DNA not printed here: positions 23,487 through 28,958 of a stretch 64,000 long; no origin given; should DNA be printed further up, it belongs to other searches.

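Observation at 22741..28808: Giant dockerin-bearing HExxH (M60-like) peptidase translationally coupled to a putative cohesin-like membrane anchor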

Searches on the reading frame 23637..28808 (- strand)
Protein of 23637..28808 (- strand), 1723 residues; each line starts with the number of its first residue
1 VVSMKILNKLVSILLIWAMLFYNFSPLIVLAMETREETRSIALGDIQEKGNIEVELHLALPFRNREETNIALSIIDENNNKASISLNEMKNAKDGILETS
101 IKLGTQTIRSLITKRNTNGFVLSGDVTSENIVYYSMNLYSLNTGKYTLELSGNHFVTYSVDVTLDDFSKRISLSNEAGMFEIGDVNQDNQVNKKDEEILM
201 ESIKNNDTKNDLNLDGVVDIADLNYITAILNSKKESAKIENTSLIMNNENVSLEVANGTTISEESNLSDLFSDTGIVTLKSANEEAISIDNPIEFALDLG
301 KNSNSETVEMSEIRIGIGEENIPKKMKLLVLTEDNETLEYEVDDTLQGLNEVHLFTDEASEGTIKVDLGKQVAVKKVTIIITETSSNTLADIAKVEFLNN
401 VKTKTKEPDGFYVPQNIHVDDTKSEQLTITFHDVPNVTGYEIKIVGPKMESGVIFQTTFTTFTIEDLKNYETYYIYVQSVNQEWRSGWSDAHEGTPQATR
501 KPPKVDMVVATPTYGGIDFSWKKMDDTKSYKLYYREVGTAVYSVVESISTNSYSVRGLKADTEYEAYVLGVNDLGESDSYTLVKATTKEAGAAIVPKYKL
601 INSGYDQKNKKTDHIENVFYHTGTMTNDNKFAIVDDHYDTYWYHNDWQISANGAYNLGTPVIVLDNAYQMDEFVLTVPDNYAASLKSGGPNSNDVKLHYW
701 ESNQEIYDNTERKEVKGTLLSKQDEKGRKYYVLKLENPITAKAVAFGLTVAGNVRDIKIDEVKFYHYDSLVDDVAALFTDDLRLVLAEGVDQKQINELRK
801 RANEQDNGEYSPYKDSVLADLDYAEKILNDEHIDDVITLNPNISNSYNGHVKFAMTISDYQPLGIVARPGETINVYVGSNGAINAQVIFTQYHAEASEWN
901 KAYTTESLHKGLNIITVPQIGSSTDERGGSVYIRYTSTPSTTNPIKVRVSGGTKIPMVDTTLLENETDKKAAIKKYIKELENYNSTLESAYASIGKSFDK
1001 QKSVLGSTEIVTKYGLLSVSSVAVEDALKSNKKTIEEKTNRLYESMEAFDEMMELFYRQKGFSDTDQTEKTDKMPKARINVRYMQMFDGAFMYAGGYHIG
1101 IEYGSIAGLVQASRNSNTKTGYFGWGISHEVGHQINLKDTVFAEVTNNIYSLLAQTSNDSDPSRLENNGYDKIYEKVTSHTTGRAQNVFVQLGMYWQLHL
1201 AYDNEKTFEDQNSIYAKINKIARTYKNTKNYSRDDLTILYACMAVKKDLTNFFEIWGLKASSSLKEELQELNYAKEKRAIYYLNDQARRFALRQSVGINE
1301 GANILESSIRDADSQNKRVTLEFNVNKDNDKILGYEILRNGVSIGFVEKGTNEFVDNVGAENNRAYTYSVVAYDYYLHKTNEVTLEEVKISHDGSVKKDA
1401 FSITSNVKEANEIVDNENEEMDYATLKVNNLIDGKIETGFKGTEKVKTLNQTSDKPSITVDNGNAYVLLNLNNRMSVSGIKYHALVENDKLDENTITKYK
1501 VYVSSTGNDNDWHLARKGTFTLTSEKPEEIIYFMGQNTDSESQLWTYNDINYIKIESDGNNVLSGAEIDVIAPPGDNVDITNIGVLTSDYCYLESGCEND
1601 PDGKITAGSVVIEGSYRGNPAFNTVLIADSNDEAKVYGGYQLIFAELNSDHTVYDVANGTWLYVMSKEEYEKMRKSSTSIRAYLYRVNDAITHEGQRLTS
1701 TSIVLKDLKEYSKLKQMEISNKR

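Call 3: search_protein_families(library=pfam, proteins=[window:23637-28808:-], max_evalue=0.1)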
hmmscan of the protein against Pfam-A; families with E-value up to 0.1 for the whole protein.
window:23637-28808:- (1723 aa): 6 families
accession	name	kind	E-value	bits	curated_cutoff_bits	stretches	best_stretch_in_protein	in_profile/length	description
PF13402.12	Peptidase_M60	-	1.3e-19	71.2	25.8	1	1042-1257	54-275/275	Peptidase M60, enhancin and enhancin-like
PF00041.27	fn3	-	4.4e-12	46.5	25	2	503-577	3-75/84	Fibronectin type III domain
PF17291.7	M60-like_N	-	1.9e-05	25.1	23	1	848-950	7-106/106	N-terminal domain of M60-like peptidases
PF24489.1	Ig_J_second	-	0.00036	21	27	0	460-492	56-90/105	Tip attachment protein J second Ig-like domain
PF25059.1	FN3_DSCAM-DSCAML_C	-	0.00038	21.2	39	1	528-596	21-89/89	DSCAM/DSCAML C-terminal Fn3-like domain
PF20133.4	HHL1-like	-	0.028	14.9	23.7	0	1014-1068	60-115/146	Protein HHL1-like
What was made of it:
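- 27018..27587 (-): Two fibronectin type III modules (about aa 408-597). Pfam fn3, E 4.4e-12, two stretches (call 3).
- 25959..26267 (-): M60-like_N domain (aa 848-950). Pfam PF17291, 25.1 bits against a cut-off of 23 (call 3).
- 25038..25685 (-): Peptidase_M60 catalytic domain (aa 1042-1257). Pfam PF13402, E 1.3e-19 (call 3).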

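Call 4: search_protein_families(library=ncbifam, proteins=[window:23637-28808:-], max_evalue=0.1)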
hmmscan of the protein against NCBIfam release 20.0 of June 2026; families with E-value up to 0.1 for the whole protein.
window:23637-28808:- (1723 aa): 1 family
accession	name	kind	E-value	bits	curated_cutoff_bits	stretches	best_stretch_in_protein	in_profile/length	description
NF038322.1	ImpA_fam_HExGH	subfamily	9.9e-10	37.4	250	1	1123-1292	644-867/885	ImpA family metalloprotease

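Call 8: search_solved_structures(query=window:23637-28808:-, max_evalue=0.01)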
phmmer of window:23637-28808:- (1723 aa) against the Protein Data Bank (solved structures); distinct sequences matched with E-value up to 0.01: 22.
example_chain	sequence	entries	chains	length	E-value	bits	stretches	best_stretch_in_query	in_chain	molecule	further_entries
5kdn_A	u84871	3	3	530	2.6e-26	94.8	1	853-1383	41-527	F5/8 type C domain protein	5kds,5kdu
6xsz_A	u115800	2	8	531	6.1e-26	93.6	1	832-1383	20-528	ZmpC Glycopeptidase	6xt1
4fca_A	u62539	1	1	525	1.1e-16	62.9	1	1050-1285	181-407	Conserved domain protein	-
5ev7_A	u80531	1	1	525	2.6e-16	61.7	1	1050-1285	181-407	Conserved domain protein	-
9pl8_A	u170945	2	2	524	8.4e-14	53.4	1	1079-1258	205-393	O-glycopeptidase BcM60C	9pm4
7sci_A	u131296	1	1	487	9.4e-14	53.2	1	1041-1258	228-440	Peptidase M60 domain-containing protein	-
7yx8_A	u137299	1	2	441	4.9e-13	50.8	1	1041-1258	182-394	Peptidase M60 domain-containing protein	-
9pla_A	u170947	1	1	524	5.6e-13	50.7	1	1079-1258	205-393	O-glycopeptidase BcM60C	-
9pl7_A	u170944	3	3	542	4.5e-10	41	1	1067-1259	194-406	O-glycopeptidase BcM60K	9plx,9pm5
9plw_A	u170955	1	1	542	2.5e-09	38.6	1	1067-1259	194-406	M60 family metallopeptidase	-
2dju_A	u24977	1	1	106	1.2e-06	29.7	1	501-590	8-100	Receptor-type tyrosine-protein phosphatase F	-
6tpw_A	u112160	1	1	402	1.8e-06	29.1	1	501-596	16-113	Receptor-type tyrosine-protein phosphatase F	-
6tpv_A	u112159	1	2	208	3.1e-06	28.3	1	500-596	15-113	Receptor-type tyrosine-protein phosphatase F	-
4u3h_A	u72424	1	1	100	2.2e-05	25.5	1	492-579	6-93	FN3con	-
1x5g_A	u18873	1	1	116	0.00025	22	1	502-580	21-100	Neogenin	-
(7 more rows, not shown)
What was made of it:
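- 27018..27587 (-): FN3 hits in the PDB (call 8).
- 25038..25685 (-): ZmpB 5kdn at E 2.6e-26 and ZmpC 6xsz at E 6.1e-26 (call 8).
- On Peptidase M60 (PF13402; M60-like/enhancin O-glycopeptidases): ZmpB 5kdn at E 2.6e-26, ZmpC 6xsz at E 6.1e-26, BcM60C and others (call 8).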

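Call 12: find_related_loci(query=window:23637-28808:-, collection=genome_contigs, flank=10000)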
Query window:23637-28808:- (1723 aa) in genome_contigs; peptide patterns used: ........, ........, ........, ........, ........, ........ (x = any residue, [..] = any of these).
33 stretches matched a pattern; 16 encode a relative of the query (tblastn E <= 1e-3); 15 distinct loci.
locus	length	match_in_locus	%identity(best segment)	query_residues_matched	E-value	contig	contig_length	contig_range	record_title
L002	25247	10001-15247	71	4-1723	0e+0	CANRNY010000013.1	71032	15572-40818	MAG: uncultured Bacilli bacterium isolate Lapin-020__bin70 genome assembly, contig: Lapin-020__NODE_329_length_71032_cov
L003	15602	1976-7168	68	5-1723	0e+0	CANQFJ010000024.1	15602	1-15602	MAG: uncultured Bacilli bacterium isolate Lapin-007__bin8 genome assembly, contig: Lapin-007__NODE_1361_length_15602_cov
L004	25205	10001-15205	68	2-1720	0e+0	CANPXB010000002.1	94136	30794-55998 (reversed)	MAG: uncultured Bacilli bacterium isolate Lapin-004__bin76 genome assembly, contig: Lapin-004__NODE_210_length_94136_cov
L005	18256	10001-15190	67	1-1714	0e+0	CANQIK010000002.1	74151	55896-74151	MAG: uncultured Bacilli bacterium isolate Lapin-028__bin3 genome assembly, contig: Lapin-028__NODE_284_length_74151_cov_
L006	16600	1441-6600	66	4-1723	0e+0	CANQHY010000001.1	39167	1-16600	MAG: uncultured Bacilli bacterium isolate Lapin-027__bin75 genome assembly, contig: Lapin-027__NODE_754_length_39167_cov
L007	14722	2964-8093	56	2-1723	0e+0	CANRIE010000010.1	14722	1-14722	MAG: uncultured Bacilli bacterium isolate Lapin-022__bin9 genome assembly, contig: Lapin-022__NODE_4009_length_14722_cov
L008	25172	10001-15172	53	2-1722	0e+0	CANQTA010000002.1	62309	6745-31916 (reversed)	MAG: uncultured Bacilli bacterium isolate Lapin-012__bin21 genome assembly, contig: Lapin-012__NODE_912_length_62309_cov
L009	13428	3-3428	72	579-1723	0e+0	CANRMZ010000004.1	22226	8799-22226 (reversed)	MAG: uncultured Bacilli bacterium isolate Lapin-022__bin33 genome assembly, contig: Lapin-022__NODE_2261_length_22226_co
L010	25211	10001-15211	61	2-1721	0e+0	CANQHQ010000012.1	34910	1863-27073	MAG: uncultured Bacilli bacterium isolate Lapin-030__bin17 genome assembly, contig: Lapin-030__NODE_1747_length_34910_co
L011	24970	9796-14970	87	1-1723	0e+0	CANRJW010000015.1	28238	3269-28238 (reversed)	MAG: uncultured Bacilli bacterium isolate Lapin-021__bin68 genome assembly, contig: Lapin-021__NODE_1863_length_28238_co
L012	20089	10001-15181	69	1-1723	0e+0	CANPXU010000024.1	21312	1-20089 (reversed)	MAG: uncultured Bacilli bacterium isolate Lapin-004__bin3 genome assembly, contig: Lapin-004__NODE_3087_length_21312_cov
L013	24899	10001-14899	45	43-1719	0e+0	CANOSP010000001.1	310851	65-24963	MAG TPA_asm: uncultured Erysipelotrichaceae bacterium isolate SRR15604533_bin.27_metawrap_v1.3_MAG genome assembly, cont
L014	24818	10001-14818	32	141-1703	0e+0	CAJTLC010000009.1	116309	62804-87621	MAG TPA_asm: uncultured Ruminococcus sp. isolate MGBC100158 genome assembly, contig: MGBC100158.9, whole genome shotgun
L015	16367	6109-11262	55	4-1719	0e+0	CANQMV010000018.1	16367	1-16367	MAG: uncultured Bacilli bacterium isolate Lapin-012__bin89 genome assembly, contig: Lapin-012__NODE_4427_length_16367_co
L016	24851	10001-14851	33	141-1700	0e+0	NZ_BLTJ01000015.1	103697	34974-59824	Enterocloster alcoholdehydrogenati strain C5-48 contig15, whole genome shotgun sequence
